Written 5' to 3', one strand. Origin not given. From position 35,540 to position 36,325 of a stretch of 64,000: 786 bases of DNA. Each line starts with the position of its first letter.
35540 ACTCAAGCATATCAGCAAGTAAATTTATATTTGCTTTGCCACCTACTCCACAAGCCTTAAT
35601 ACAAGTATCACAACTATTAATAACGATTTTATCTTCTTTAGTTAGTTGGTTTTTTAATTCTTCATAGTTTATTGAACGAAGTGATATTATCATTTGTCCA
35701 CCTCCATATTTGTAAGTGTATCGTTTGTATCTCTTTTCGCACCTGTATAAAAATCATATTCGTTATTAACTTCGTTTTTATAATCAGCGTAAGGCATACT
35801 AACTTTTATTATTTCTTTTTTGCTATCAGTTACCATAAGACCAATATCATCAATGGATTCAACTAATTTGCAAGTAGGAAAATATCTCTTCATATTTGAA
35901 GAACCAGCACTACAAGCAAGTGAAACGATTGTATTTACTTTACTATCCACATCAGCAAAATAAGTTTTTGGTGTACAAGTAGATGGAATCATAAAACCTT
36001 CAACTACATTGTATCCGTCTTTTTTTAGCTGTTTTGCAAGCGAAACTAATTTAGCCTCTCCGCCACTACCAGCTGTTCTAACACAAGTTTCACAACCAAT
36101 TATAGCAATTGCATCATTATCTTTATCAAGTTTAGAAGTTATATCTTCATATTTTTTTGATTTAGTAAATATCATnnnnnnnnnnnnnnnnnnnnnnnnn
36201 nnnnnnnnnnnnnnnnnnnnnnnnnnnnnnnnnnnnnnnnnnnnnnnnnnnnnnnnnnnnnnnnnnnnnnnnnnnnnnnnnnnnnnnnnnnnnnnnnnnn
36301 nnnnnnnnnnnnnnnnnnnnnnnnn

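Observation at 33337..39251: Candidate undescribed lipoyl-carrier redox system: NuoE/NuoF/NuoG-N-type NADH module + two novel Cys domains, divergent from AhpD-like CxxC protein + free lipoyl-type domain, with LplA alongside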

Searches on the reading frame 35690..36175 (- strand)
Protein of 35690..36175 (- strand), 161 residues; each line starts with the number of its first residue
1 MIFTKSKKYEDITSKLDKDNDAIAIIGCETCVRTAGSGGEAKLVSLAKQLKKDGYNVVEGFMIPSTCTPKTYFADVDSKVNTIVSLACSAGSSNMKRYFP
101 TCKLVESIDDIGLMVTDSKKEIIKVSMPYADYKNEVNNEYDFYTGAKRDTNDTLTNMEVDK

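Call 3: search_protein_families(library=pfam, proteins=[window:35690-36175:-], max_evalue=0.01)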
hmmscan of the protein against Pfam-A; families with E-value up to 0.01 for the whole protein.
window:35690-36175:- (161 aa): 0 families

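Call 4: search_protein_families(library=ncbifam, proteins=[window:35690-36175:-], max_evalue=0.01)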
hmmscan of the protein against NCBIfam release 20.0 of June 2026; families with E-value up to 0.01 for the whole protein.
window:35690-36175:- (161 aa): 0 families

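Call 5: find_homologous_proteins(query=window:35690-36175:-, max_evalue=0.001)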
Query window:35690-36175:- (161 aa): 38 proteins with E <= 0.001 among 82 candidates.
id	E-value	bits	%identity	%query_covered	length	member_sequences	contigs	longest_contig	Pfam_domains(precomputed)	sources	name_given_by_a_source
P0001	4.5e-100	350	100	100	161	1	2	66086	-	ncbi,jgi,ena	ncbi:MAG: hypothetical protein WCR54_01000 [Clostridia bacterium]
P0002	4.4e-59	217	62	99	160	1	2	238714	-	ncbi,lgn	-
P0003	4.2e-58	214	60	100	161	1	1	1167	-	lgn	-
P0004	6.4e-58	213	61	100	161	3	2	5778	-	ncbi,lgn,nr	ncbi:MAG: hypothetical protein PHI90_09400, partial [Clostridia bacterium]|nr:hypothetical protein [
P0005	9.8e-58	212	60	100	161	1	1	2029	-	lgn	-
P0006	3.7e-56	207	58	100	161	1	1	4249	-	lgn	-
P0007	4.1e-54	201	60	96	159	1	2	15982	-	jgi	jgi:hypothetical protein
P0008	1.8e-53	199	58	100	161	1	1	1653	-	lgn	-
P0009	5.1e-53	197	57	100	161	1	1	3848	-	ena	-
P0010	8.3e-53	196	57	100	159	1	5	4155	-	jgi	jgi:hypothetical protein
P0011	8.7e-53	196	54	98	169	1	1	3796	-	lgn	-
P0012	8.9e-53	196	55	99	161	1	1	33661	-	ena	-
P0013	9.8e-53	196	58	100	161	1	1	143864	-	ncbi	ncbi:hypothetical protein [Clostridium sp. DL1XJH146]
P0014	1.1e-52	196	52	99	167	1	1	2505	-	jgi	jgi:hypothetical protein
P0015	3.0e-52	195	55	98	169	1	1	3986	-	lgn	-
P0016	3.1e-52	195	55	100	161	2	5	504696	-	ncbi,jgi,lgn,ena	ncbi:MAG: hypothetical protein ACOX2N_07335 [Peptococcia bacterium]|jgi:hypothetical protein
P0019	1.1e-51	193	58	100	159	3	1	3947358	-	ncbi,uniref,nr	ncbi:hypothetical protein [Caproicibacter fermentans]|uniref:DUF1847 domain-containing protein n=1 T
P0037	6.6e-43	164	53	93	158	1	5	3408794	-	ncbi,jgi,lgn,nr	ncbi:MAG: hypothetical protein LKE40_11370 [Spirochaetia bacterium]|jgi:hypothetical protein|nr:hypo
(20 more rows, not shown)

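Call 6: search_solved_structures(query=window:35690-36175:-, max_evalue=10)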
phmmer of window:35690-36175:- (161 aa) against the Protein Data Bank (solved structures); distinct sequences matched with E-value up to 10: 1.
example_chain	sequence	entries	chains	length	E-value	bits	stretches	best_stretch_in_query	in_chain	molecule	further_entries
3qi7_A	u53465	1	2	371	0.14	15.5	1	52-148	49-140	Putative transcriptional regulator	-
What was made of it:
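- Tried and rejected: A PDB sequence search found nothing (call 6).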

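Call 8: find_encoding_contigs(protein=P0019, flank=10000, max_places=2)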
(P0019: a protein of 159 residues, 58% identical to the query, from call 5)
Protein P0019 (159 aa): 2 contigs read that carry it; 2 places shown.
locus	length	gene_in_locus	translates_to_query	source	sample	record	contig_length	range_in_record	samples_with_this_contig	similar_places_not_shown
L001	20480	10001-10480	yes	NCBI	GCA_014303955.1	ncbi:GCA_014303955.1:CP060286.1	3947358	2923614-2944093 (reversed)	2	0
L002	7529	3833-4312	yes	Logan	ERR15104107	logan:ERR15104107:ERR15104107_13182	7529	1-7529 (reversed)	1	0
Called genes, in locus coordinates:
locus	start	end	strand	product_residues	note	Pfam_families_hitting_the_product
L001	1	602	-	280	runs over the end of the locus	PF00950:ABC-3, PF01032:FecCD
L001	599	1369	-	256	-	PF00005:ABC_tran, PF02463:SMC_N, PF13304:AAA_21 (weak)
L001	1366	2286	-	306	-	PF01297:ZnuA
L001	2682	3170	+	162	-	PF01327:Pep_deformylase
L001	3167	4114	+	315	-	PF04055:Radical_SAM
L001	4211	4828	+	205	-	PF08901:DUF1847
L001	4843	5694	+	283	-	PF01937:ARMT1-like_dom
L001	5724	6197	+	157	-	PF02001:DUF134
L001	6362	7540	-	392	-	PF01276:OKR_DC_1 (weak), PF00155:Aminotran_1_2 (weak), PF01041:DegT_DnrJ_EryC1, PF01212:Beta_elim_lyase, PF01053:Cys_Met_Meta_PP, PF00266:Aminotran_5 (weak)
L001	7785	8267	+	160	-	PF01257:2Fe-2S_thioredx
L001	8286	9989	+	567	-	PF01512:Complex1_51K, PF10589:NADH_4Fe-4S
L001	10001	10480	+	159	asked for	-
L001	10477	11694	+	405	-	PF12797:Fer4_2 (faint), PF13510:Fer2_4, PF10588:NADH-G_4Fe-4S_3 (weak), PF22117:Fer4_Nqo3, PF12838:Fer4_7 (weak), PF13237:Fer4_10, PF00037:Fer4 (weak), PF12837:Fer4_6 (weak), +1 more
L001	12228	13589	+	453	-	PF04055:Radical_SAM, PF13353:Fer4_12, PF13186:SPASM (weak)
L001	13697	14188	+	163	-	PF01613:Flavin_Reduct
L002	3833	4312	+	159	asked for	-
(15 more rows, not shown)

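Call 9: find_encoding_contigs(protein=P0037, flank=10000, max_places=2)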
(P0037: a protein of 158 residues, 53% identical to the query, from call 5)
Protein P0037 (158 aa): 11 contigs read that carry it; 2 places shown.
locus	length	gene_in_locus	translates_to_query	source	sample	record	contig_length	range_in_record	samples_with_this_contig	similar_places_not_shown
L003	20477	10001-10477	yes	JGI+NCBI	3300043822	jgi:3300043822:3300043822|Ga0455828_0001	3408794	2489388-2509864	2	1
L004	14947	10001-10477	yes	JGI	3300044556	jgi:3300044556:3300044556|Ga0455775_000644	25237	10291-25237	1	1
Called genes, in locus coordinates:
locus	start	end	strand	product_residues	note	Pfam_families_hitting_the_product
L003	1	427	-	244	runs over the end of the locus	PF11750:DUF3307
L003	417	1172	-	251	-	PF16264:SatD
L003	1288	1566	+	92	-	-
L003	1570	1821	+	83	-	-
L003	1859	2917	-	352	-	PF00356:LacI, PF00532:Peripla_BP_1, PF13407:Peripla_BP_4 (faint), PF13377:Peripla_BP_3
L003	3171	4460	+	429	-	PF00275:EPSP_synthase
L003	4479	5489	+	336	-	PF13379:NMT1_2 (weak), PF16868:NMT1_3, PF09084:NMT1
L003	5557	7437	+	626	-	PF06808:DctM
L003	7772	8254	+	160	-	PF01257:2Fe-2S_thioredx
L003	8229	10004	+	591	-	PF01512:Complex1_51K, PF10589:NADH_4Fe-4S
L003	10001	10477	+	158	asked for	-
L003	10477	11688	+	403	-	PF13510:Fer2_4, PF10588:NADH-G_4Fe-4S_3 (weak), PF22117:Fer4_Nqo3, PF12837:Fer4_6 (weak), PF12838:Fer4_7, PF13183:Fer4_8 (weak), PF13237:Fer4_10, PF14697:Fer4_21 (weak), +3 more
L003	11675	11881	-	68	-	-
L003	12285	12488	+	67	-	PF01381:HTH_3 (weak)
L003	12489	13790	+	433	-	PF13657:Couple_hipA, PF07804:HipA_C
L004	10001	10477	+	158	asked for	-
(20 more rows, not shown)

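Call 10: find_encoding_contigs(protein=P0016, flank=10000, max_places=2)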
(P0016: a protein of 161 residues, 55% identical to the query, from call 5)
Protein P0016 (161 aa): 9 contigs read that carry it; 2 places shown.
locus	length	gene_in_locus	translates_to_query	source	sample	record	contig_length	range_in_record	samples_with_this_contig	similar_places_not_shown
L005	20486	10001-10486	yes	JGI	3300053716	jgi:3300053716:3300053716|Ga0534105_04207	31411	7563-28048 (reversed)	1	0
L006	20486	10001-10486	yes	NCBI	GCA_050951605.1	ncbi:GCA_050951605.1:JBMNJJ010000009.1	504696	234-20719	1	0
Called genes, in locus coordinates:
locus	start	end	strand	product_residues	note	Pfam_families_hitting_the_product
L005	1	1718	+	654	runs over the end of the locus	PF05569:Peptidase_M56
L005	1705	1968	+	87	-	-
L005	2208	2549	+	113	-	PF03551:PadR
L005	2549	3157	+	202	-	PF11193:DUF2812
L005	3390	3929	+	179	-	PF04542:Sigma70_r2, PF08281:Sigma70_r4_2, PF04545:Sigma70_r4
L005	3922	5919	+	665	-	-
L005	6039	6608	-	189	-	PF22277:EncFtn-like (faint), PF02915:Rubrerythrin (weak), PF09537:DUF2383 (faint), PF07875:Coat_F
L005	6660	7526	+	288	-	PF16138:DUF4846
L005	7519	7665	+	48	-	-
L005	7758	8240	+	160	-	PF01257:2Fe-2S_thioredx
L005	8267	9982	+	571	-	PF01512:Complex1_51K, PF10589:NADH_4Fe-4S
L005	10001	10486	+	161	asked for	-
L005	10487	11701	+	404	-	PF13510:Fer2_4, PF10588:NADH-G_4Fe-4S_3 (weak), PF22117:Fer4_Nqo3, PF12837:Fer4_6 (weak), PF12838:Fer4_7, PF13237:Fer4_10 (weak), PF14697:Fer4_21 (weak), PF00037:Fer4 (weak), +1 more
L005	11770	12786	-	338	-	PF21948:LplA-B_cat, PF03099:BPL_LplA_LipB (weak), PF10437:Lip_prot_lig_C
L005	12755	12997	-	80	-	PF00364:Biotin_lipoyl, PF01597:GCV_H (faint), PF26018:BSH_RND_rel (faint), PF25919:BSH_CusB (weak), PF25973:BSH_CzcB (faint), PF25997:BSH_YhbJ (weak), PF25917:BSH_RND (weak), PF25984:BSH_YknX (weak)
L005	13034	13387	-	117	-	PF02627:CMD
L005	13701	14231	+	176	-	PF02463:SMC_N (faint), PF00005:ABC_tran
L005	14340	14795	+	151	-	PF03649:UPF0014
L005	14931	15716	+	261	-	PF07833:Cu_amine_oxidN1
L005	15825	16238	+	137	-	-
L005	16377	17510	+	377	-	PF07705:CARDB (weak)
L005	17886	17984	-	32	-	-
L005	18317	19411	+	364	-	PF09983:JetD_C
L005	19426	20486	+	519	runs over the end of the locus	-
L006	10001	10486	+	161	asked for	-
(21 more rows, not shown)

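Call 14: search_protein_families(library=pfam, alignment_id=A1, max_evalue=10)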
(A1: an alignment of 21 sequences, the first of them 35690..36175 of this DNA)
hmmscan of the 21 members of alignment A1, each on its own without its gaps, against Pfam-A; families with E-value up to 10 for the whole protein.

A. member 1, window:35690-36175:- (161 aa): 1 family
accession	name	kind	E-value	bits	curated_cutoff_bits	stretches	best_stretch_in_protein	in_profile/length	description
PF20849.2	TelK_muzzle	-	0.23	12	27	1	102-139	49-86/118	Protelomerase, muzzle domain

B. families by the number of members that match (of 21 scanned): 6 families
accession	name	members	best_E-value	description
PF02774.23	Semialdhyde_dhC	1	0.056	Semialdehyde dehydrogenase, dimerisation domain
PF08904.16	EipB_like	1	0.076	EipB-like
PF13484.11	Fer4_16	1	0.076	4Fe-4S double cluster binding domain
PF16924.11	DpaA_N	1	0.078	Dipicolinate synthase subunit A N-terminal domain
PF18201.7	PIH1_CS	1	0.1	PIH1 CS-like domain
PF20849.2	TelK_muzzle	1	0.23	Protelomerase, muzzle domain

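Call 15: find_related_loci(query=A1, collection=genome_contigs, flank=10000)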
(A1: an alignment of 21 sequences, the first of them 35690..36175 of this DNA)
Query A1 (161 aa) in genome_contigs; peptide patterns used: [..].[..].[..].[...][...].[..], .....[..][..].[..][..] (x = any residue, [..] = any of these).
21 stretches matched a pattern; 10 encode a relative of the query (tblastn E <= 1e-3); 10 distinct loci.
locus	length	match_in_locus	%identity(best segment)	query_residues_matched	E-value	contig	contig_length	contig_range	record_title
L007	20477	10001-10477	62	1-159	5e-66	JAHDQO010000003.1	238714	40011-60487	MAG: Tissierellales bacterium isolate SM3-B4.1 k141_35844, whole genome shotgun sequence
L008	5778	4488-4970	61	1-161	6e-65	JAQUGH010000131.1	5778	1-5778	MAG: Clostridia bacterium isolate STCSWMC_22 NODE_48856_length_5778_cov_3.862502_ST_CSWMC, whole genome shotgun sequence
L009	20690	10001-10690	55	1-161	1e-60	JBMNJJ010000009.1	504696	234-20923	MAG: Peptococcia bacterium isolate SBF912LR0HQ0032 contig_9039, whole genome shotgun sequence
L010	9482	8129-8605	55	1-159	3e-59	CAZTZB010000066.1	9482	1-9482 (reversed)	MAG TPA_asm: uncultured Peptostreptococcaceae bacterium isolate binchicken_co42_220 genome assembly, contig: NODE_12341_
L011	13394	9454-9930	52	1-159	3e-58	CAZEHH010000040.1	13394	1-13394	MAG TPA_asm: uncultured Peptostreptococcaceae bacterium isolate binchicken_co42_314 genome assembly, contig: NODE_7004_l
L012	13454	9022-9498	53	1-159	3e-58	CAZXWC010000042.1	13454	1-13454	MAG TPA_asm: uncultured Peptostreptococcaceae bacterium isolate binchicken_co218_119 genome assembly, contig: NODE_4951_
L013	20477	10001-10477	52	1-159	1e-56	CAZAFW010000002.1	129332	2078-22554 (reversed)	MAG TPA_asm: uncultured Peptostreptococcaceae bacterium isolate binchicken_co218_120 genome assembly, contig: NODE_20_le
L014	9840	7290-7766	52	1-159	2e-56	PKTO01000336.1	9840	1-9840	MAG: Clostridiales bacterium isolate BM714 sc_3901, whole genome shotgun sequence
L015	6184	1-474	52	2-159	1e-55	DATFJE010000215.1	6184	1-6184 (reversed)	MAG TPA_asm: Clostridia bacterium isolate SMAG_U9136 k141_96668, whole genome shotgun sequence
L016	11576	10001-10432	47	1-145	3e-44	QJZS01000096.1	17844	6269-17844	MAG: Spirochaetales bacterium isolate SZUA-352 scaffold_44190, whole genome shotgun sequence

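Call 17: predict_structure(alignment_id=A1)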
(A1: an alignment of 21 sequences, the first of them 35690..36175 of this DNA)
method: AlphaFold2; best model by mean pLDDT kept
length: 161 residues; sequences in the alignment: 21
mean_pLDDT: 82.6   pTM: 0.78
mean pLDDT of the five models: 82.6, 80.5, 72.5, 72.0, 68.7
residues with pLDDT >= 90: 51; 70-90: 81; 50-70: 25; < 50: 4
segments of 3 or more residues with pLDDT < 50: 158-161
pLDDT, mean of each block of 10 residues (from residue 1): 86 97 87 62 89 94 70 79 91 89 92 84 87 88 77 54 38
secondary structure, 60 per line:
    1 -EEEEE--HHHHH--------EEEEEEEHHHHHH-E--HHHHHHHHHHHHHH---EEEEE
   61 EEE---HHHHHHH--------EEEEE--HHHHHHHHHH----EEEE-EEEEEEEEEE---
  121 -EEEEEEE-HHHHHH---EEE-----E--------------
elements in order: E2-6 H9-13 E22-28 H29-34 H39-52 E56-63 H67-73 E82-86 H89-98 E103-106 E108-117 E122-128 H130-135 E139-141
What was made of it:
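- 35690..36175 (-): 161-aa subunit, a stand-alone MetV-N-like domain with four invariant Cys (C28, C31, C67, C88). AF2 model with pLDDT 82.6 and an alpha/beta fold (call 17).
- The AF2 model has low confidence around the Cys loops (pLDDT 62-70, call 17).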

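Call 18: find_encoding_contigs(protein=P0001, flank=10000, max_places=2)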
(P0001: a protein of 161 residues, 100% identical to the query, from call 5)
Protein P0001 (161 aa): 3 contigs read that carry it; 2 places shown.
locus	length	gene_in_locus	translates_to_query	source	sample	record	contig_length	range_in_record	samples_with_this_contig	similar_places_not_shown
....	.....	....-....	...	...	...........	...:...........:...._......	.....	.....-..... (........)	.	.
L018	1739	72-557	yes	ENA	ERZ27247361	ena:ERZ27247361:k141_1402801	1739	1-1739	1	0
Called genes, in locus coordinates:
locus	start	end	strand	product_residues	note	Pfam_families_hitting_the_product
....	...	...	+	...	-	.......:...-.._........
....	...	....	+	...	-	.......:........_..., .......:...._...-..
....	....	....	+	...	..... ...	-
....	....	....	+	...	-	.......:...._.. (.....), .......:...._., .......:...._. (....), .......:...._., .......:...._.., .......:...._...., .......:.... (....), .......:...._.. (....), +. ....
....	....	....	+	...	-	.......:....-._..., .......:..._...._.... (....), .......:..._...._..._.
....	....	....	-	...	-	-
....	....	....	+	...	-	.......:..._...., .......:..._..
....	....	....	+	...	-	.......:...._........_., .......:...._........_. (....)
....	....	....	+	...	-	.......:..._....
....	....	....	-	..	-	-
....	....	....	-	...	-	-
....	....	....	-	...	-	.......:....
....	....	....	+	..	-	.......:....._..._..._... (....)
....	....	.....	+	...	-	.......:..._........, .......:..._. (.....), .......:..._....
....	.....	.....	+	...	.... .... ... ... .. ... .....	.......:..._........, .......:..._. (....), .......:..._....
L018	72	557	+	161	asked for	-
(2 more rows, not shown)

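Call 21: fold_search(model_id=the predicted structure, library=pdb)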
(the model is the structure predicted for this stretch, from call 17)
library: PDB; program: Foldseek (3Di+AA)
matches with E <= 10: 1119; with E <= 0.001: 0
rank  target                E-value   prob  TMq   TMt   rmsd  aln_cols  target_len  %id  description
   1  8ztp_B                8.8e-03  0.98  0.34  0.17   4.1       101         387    8  Crystal structure of cysteine desulfurase Sufs from Mycoplasma Pneumonia (released 2024-12-11)
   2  6e5v_B                1.7e-02  0.98  0.36  0.15   4.1        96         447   16  human mGlu8 receptor amino terminal domain in complex with (S)-3,4-Dicarboxyphenylglycine (DCPG) (released 2018-11-07)
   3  8trd_A                2.1e-02  0.97  0.36  0.09   4.0        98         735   10  mGluR3 class 1 in the presence of the antagonist LY 341495 (released 2024-07-31)
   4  5x2m_B                2.4e-02  0.99  0.37  0.15   3.3        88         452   17  Crystal structure of the medaka fish taste receptor T1r2a-T1r3 ligand binding domains in complex with L-glutamine (released 2017-05-24)
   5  5x2q_D                2.4e-02  0.98  0.35  0.14   3.6        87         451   17  Crystal structure of the medaka fish taste receptor T1r2a-T1r3 ligand binding domains in complex with glycine (released 2017-05-24)
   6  4ey3                  2.8e-02  0.98  0.40  0.20   3.8       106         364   14  Crystal structure of solute binding protein of ABC transporter in complex with p-hydroxybenzoic acid (released 2012-05-30)
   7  9g3o_AD               3.3e-02  0.94  0.37  0.39   3.9       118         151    8  Circularly permuted lumazine synthase 24-pentamer spherical cage (released 2025-03-05)
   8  5x2o_B                4.0e-02  0.98  0.38  0.15   3.4        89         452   18  Crystal structure of the medaka fish taste receptor T1r2a-T1r3 ligand binding domains in complex with L-arginine (released 2017-05-24)
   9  4eyg_A                4.3e-02  0.97  0.41  0.20   3.8       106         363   14  Crystal structure of solute binding protein of ABC transporter from Rhodopseudomonas palustris BisB5 in complex with v (released 2012-05-30)
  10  3i09_A                4.6e-02  0.98  0.42  0.20   3.3       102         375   15  CRYSTAL STRUCTURE OF A PERIPLASMIC BINDING PROTEIN (BMA2936) FROM BURKHOLDERIA MALLEI AT 1.80 A RESOLUTION (released 2009-07-21)
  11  9llz_A                5.6e-02  0.90  0.35  0.09   4.4        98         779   13  Cryo-EM structure of a class C GPCR (Global, without symmetry) (released 2026-03-18)
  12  4kq9                  6.7e-02  0.97  0.40  0.23   3.1        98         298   14  Crystal structure of periplasmic ribose ABC transporter from Conexibacter woesei DSM 14684 (released 2013-05-29)
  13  5x2q_B                7.2e-02  0.96  0.36  0.14   3.4        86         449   19  Crystal structure of the medaka fish taste receptor T1r2a-T1r3 ligand binding domains in complex with glycine (released 2017-05-24)
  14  2jh3_A                7.2e-02  0.63  0.32  0.14   5.4       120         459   12  The crystal structure of DR2241 from Deinococcus radiodurans at 1.9 A resolution reveals a multi-domain protein with s (released 2007-06-19)
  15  7wih_A                8.1e-02  0.94  0.36  0.09   3.4        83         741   11  Cryo-EM structure of LY2794193-bound mGlu3 (released 2022-03-16)
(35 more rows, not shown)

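Call 30: search_protein_representatives(alignment_id=A1)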
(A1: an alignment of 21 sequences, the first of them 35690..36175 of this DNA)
Query: 21 sequences, 161 profile positions. Proteins with E-value up to 0.001 (for the whole library): 195; up to 1e-10: 48; up to 1e-30: 9. The best 150 are listed.
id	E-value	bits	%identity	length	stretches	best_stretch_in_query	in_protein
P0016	8.1e-80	282.3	-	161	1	1-161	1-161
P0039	5.2e-64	230.9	-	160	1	1-160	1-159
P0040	1.1e-48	181.1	-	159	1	1-153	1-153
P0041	1.7e-45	170.7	-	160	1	1-152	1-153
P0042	1.8e-35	138.1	-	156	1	4-150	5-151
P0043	2.9e-34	134.2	-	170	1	1-151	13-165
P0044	6.1e-34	133.2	-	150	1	1-143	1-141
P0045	1.1e-33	132.4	-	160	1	4-151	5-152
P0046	5.8e-33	130.0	-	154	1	1-153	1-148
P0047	3.9e-30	120.8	-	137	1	1-114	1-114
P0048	4.1e-30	120.7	-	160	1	1-145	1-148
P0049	1.6e-26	109.0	-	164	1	6-152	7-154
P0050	5.5e-25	104.1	-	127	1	1-121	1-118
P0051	2.7e-22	95.3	-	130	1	1-113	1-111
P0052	3.5e-22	94.9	-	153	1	1-152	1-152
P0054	5.4e-20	87.8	-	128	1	1-124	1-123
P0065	7.3e-15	71.1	-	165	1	5-126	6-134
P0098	9.4e-09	51.3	-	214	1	1-106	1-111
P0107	4.5e-08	49.1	-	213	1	1-96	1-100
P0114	2.5e-07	46.7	-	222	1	1-107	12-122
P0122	2.0e-06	43.7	-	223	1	1-106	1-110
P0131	4.7e-06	42.5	-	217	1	1-110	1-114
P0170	9.4e-05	38.3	-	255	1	1-113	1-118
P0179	1.5e-04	37.6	-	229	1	1-108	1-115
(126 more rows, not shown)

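Call 32: search_protein_families(library=pfam, proteins=[P0098, P0107, P0114, P0122, P0131, P0179, P0170, P0042, P0051, P0065], max_evalue=0.01)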
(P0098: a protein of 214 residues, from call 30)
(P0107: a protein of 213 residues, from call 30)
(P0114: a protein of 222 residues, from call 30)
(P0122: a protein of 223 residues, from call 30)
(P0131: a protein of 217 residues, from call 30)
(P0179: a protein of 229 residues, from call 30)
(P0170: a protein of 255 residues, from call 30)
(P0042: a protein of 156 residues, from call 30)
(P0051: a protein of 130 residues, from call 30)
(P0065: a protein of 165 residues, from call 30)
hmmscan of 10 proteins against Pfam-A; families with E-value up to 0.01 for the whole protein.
P0098 (214 aa): 1 family
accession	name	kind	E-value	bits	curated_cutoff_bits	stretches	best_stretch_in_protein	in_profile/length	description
PF12225.13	DUF5981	-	1.1e-22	79.9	23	1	126-201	16-93/95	Methylene-tetrahydrofolate reductase C terminal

P0107 (213 aa): 1 family
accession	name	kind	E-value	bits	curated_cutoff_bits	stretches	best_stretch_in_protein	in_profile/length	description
PF12225.13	DUF5981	-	1.6e-30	105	23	1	109-192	2-85/95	Methylene-tetrahydrofolate reductase C terminal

P0114 (222 aa): 1 family
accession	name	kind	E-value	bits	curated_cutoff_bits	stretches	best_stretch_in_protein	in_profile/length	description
PF12225.13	DUF5981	-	8.5e-27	93.1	23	1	120-205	1-86/95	Methylene-tetrahydrofolate reductase C terminal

P0122 (223 aa): 1 family
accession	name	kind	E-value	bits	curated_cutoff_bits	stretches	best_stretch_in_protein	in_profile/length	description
PF12225.13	DUF5981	-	1.3e-34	118.1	23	1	111-203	2-94/95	Methylene-tetrahydrofolate reductase C terminal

P0131 (217 aa): 2 families
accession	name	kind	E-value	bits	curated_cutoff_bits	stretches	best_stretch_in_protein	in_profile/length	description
PF12225.13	DUF5981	-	1.2e-28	99.1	23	1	110-203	2-95/95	Methylene-tetrahydrofolate reductase C terminal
PF12838.12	Fer4_7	-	0.006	17.5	27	0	91-138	11-46/52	4Fe-4S dicluster domain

P0179 (229 aa): 2 families
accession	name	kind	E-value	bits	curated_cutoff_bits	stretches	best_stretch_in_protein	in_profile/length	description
PF12225.13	DUF5981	-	1.6e-32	111.5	23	1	113-206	3-95/95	Methylene-tetrahydrofolate reductase C terminal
PF12838.12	Fer4_7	-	0.00018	22.3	27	0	92-139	9-45/52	4Fe-4S dicluster domain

P0170 (255 aa): 2 families
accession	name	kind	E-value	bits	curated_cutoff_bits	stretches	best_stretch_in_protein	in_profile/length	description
PF12225.13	DUF5981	-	6.1e-12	45.5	23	1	131-209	14-89/95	Methylene-tetrahydrofolate reductase C terminal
PF16697.10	Yop-YscD_cpl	-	0.0029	18.3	33.2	0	175-237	25-88/94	Inner membrane component of T3SS, cytoplasmic domain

P0042 (156 aa): 0 families

P0051 (130 aa): 0 families

P0065 (165 aa): 0 families
